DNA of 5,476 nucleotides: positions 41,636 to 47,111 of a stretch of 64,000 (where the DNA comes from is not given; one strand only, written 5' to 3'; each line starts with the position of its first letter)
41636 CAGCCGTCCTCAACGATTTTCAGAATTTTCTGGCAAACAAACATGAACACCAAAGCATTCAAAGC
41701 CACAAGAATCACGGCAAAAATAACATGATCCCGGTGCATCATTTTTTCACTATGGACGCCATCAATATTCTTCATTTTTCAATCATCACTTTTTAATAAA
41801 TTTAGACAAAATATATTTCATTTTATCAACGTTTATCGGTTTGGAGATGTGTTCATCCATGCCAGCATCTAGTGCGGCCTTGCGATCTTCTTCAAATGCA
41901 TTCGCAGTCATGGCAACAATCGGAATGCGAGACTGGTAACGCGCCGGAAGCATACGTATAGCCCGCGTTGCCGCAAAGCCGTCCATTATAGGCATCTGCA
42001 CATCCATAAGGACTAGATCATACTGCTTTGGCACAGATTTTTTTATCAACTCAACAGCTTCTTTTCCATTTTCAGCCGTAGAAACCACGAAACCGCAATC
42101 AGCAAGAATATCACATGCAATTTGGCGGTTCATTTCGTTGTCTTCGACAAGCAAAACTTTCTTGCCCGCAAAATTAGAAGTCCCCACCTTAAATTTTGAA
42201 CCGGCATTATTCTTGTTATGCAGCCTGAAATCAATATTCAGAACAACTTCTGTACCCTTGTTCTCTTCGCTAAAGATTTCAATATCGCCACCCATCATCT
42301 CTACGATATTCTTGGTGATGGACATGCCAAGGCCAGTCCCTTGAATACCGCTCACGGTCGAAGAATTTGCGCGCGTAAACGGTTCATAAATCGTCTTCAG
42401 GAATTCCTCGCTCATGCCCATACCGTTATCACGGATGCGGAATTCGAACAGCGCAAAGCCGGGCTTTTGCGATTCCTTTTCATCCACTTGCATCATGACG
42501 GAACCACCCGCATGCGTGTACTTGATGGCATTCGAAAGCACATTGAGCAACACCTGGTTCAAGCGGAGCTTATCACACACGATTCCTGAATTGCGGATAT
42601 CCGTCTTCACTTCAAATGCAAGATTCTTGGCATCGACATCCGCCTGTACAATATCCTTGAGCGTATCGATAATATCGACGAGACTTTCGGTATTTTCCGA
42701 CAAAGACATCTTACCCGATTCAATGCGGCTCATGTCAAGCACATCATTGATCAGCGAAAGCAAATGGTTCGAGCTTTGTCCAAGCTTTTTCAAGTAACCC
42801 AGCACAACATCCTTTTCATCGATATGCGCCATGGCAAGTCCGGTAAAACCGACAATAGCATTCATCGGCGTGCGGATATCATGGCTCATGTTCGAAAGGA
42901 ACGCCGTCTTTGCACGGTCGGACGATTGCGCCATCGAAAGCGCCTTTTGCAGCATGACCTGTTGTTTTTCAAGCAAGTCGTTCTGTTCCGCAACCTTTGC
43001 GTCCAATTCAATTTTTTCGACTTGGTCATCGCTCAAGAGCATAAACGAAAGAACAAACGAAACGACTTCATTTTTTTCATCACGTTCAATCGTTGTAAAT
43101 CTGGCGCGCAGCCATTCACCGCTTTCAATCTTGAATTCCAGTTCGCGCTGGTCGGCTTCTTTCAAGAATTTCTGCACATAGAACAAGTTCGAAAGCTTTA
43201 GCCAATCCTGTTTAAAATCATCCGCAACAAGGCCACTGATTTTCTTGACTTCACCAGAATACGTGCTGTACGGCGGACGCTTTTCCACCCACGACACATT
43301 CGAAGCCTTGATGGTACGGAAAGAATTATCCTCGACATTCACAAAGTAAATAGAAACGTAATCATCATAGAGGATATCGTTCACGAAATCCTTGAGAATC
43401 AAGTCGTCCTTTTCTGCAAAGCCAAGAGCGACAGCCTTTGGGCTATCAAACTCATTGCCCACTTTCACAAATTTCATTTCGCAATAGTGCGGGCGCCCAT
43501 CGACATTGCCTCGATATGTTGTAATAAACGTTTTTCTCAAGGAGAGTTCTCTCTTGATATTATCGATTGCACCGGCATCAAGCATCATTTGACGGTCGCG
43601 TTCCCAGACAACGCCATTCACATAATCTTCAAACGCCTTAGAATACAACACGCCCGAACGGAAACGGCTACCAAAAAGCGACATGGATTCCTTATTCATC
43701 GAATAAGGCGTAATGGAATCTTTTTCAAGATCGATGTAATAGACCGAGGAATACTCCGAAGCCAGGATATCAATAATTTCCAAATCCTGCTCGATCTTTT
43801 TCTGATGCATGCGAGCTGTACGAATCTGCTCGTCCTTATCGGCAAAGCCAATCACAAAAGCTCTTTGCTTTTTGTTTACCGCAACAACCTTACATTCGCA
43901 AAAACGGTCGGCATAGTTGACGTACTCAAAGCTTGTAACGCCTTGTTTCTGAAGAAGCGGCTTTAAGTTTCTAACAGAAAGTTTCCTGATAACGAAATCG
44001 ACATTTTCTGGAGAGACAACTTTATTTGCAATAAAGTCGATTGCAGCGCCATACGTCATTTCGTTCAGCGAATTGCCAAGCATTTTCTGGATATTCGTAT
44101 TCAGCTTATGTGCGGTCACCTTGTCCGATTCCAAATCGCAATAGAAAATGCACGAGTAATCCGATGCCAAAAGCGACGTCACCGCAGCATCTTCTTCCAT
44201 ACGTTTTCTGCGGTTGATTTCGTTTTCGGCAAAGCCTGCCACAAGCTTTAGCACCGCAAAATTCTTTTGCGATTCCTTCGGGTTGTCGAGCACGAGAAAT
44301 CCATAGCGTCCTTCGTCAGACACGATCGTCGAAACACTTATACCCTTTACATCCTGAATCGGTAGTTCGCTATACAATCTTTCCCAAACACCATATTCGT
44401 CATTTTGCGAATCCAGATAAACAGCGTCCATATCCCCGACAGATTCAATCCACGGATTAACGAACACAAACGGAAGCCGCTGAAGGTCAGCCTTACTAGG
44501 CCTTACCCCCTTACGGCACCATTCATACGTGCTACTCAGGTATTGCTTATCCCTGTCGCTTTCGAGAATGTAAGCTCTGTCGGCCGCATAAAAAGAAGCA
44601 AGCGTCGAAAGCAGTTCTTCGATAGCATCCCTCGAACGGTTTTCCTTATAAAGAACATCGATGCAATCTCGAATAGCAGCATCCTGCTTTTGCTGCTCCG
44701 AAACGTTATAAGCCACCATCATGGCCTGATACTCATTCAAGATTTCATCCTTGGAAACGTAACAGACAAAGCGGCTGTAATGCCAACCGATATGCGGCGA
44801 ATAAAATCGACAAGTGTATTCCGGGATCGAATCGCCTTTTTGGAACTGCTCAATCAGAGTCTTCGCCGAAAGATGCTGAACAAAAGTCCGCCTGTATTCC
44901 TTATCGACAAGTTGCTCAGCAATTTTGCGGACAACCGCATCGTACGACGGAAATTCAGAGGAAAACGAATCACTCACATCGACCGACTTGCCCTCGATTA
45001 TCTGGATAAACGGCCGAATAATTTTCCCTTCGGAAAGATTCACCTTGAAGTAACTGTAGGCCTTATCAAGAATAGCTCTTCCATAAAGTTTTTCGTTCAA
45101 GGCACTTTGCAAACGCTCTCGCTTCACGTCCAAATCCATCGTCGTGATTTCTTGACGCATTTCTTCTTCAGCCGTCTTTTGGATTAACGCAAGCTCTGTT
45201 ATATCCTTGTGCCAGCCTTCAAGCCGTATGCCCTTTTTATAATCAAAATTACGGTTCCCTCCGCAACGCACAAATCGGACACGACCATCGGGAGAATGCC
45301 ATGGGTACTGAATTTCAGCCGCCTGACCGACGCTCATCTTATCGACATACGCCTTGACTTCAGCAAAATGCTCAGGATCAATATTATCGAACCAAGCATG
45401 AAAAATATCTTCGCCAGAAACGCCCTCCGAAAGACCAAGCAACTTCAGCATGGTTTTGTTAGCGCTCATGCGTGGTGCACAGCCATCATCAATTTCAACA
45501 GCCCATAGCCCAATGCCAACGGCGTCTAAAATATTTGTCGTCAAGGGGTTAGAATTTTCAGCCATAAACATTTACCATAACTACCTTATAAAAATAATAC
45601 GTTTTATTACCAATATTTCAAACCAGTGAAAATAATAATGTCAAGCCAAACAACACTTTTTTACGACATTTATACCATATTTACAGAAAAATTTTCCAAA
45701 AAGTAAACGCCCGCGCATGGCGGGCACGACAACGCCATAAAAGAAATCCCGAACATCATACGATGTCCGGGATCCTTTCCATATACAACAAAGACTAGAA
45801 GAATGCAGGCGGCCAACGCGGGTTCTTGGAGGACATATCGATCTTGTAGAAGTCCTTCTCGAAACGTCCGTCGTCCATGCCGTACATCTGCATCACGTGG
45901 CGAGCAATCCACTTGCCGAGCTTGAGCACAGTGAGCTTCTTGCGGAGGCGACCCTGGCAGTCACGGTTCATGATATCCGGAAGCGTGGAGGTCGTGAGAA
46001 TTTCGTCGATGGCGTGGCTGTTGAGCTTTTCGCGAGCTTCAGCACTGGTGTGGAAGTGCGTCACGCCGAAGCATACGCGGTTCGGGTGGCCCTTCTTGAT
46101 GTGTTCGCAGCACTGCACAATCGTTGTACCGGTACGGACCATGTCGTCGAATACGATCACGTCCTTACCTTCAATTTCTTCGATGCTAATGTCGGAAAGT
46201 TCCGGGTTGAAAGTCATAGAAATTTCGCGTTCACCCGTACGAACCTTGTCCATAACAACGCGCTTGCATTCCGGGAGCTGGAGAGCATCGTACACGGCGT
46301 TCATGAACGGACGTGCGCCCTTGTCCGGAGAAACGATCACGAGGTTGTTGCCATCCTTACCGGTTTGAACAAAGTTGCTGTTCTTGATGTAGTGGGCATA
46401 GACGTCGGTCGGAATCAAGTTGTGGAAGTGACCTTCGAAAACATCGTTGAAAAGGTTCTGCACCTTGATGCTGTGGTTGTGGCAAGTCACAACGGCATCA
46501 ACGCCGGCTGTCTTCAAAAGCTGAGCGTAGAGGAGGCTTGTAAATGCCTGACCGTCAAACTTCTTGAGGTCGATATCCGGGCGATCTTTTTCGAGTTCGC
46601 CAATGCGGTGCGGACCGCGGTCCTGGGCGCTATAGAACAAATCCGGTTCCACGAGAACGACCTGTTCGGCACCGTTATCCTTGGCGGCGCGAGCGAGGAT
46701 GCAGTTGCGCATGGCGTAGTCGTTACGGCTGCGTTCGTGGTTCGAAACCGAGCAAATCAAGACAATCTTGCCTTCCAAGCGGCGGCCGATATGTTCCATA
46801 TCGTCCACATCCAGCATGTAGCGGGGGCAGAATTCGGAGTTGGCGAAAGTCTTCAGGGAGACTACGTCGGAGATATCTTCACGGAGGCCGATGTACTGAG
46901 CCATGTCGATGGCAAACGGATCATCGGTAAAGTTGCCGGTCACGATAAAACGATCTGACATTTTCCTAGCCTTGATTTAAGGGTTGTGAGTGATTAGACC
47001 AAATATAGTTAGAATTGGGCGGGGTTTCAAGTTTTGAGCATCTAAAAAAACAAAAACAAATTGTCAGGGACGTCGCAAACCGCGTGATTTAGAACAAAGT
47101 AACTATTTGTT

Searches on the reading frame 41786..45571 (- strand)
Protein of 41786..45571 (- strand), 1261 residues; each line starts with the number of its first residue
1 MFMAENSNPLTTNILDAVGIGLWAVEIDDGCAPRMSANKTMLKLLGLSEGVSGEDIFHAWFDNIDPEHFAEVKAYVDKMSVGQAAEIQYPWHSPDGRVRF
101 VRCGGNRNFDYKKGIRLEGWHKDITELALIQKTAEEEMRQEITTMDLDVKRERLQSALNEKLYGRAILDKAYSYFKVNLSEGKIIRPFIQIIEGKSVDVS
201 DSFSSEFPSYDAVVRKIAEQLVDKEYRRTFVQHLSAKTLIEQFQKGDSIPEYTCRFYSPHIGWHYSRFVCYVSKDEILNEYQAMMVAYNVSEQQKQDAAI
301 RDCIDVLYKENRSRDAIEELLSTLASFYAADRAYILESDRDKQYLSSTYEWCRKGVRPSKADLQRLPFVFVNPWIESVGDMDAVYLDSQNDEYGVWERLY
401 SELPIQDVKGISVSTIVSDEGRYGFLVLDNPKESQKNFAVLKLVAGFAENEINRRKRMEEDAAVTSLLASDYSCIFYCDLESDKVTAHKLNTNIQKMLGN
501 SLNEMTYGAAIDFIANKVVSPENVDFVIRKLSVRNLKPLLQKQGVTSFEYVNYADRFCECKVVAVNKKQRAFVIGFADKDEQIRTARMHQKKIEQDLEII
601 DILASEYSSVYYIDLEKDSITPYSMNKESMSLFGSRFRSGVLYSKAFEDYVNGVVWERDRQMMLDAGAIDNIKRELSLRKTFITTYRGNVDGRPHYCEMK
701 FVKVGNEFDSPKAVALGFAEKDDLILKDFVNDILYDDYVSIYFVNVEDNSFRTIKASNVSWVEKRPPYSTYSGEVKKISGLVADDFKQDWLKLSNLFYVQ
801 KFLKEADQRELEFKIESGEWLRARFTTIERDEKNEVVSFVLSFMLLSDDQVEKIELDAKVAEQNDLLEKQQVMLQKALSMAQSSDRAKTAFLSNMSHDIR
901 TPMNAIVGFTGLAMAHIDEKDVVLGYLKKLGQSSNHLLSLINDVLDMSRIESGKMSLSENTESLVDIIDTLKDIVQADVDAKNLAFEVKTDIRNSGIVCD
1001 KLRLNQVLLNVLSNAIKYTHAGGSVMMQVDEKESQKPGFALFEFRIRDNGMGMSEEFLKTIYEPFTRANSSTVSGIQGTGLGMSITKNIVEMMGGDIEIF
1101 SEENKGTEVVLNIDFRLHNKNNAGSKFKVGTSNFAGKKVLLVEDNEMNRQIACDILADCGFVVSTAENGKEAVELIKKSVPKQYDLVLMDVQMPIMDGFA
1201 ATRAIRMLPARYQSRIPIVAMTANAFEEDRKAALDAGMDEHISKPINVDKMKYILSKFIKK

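Call 16: search_protein_families(library=pfam, proteins=[window:41786-45571:-], max_evalue=0.001)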
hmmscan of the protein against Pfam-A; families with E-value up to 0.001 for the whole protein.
window:41786-45571:- (1261 aa): 3 families
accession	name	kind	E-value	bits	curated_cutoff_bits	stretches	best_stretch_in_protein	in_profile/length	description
PF00072.30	Response_reg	-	2.3e-25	89.3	30.2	1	1139-1252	1-107/111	Response regulator receiver domain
PF02518.31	HATPase_c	-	6.3e-25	88.2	26.4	1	1000-1115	2-109/111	Histidine kinase-, DNA gyrase B-, and HSP90-like ATPase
PF00512.31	HisKA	-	2.7e-16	59.8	26.9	1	887-953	1-66/66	His Kinase A (phospho-acceptor) domain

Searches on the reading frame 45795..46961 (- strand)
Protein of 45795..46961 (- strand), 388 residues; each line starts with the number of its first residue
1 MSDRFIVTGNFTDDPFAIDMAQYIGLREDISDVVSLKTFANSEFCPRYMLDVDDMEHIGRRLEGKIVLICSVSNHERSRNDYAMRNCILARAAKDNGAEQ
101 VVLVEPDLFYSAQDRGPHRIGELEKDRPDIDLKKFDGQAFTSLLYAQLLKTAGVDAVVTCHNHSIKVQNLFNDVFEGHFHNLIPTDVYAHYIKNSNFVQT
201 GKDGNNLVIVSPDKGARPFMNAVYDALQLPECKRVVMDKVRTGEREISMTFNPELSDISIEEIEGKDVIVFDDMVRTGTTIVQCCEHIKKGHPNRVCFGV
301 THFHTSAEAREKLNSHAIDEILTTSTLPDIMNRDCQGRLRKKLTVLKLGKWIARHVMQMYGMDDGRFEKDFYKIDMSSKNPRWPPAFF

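Call 15: search_protein_families(library=pfam, proteins=[window:45795-46961:-], max_evalue=0.001)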
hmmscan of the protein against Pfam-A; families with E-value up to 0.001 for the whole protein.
window:45795-46961:- (388 aa): 3 families
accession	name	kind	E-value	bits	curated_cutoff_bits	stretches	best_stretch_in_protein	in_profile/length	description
PF00156.33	Pribosyltran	-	7.9e-15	54.9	26.3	1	199-309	24-131/158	Phosphoribosyl transferase domain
PF14572.12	Pribosyl_synth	-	2.2e-06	28.2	27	1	261-332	79-150/184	Phosphoribosyl synthetase-associated domain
PF13793.12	Pribosyltran_N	-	2e-05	24.9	25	1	64-116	47-97/117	N-terminal domain of ribose phosphate pyrophosphokinase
